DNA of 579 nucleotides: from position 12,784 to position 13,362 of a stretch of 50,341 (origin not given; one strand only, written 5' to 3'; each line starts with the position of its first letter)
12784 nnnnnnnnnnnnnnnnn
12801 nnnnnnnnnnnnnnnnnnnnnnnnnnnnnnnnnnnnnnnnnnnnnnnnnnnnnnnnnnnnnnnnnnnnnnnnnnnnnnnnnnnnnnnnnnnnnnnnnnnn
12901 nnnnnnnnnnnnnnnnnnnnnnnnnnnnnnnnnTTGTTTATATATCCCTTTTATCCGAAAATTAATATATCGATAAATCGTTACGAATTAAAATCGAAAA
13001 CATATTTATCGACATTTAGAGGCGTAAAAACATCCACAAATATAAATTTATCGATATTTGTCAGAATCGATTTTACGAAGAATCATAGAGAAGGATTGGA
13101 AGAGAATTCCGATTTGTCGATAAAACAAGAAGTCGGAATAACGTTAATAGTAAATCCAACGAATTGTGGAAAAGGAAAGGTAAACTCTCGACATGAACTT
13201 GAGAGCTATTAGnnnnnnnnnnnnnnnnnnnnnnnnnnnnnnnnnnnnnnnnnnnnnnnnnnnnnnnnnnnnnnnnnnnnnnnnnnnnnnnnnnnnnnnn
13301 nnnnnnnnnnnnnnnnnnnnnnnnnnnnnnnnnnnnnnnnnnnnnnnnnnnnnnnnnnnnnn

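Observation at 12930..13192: The only large non-coding gap holds a nested array of TCGA-core repeats and DnaA-box-like 9-mers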

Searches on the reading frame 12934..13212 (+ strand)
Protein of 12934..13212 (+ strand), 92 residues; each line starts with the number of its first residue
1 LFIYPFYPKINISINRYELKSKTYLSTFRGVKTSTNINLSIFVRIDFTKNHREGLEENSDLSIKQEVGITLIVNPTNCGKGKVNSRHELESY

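Call 9: search_protein_families(library=ncbifam, proteins=[window:12934-13212:+])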
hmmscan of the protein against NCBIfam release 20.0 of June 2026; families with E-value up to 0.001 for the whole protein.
window:12934-13212:+ (92 aa): 0 families

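Call 37: search_protein_families(library=pfam, proteins=[window:12934-13212:+], max_evalue=1)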
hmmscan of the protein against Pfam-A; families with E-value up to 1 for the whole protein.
window:12934-13212:+ (92 aa): 0 families
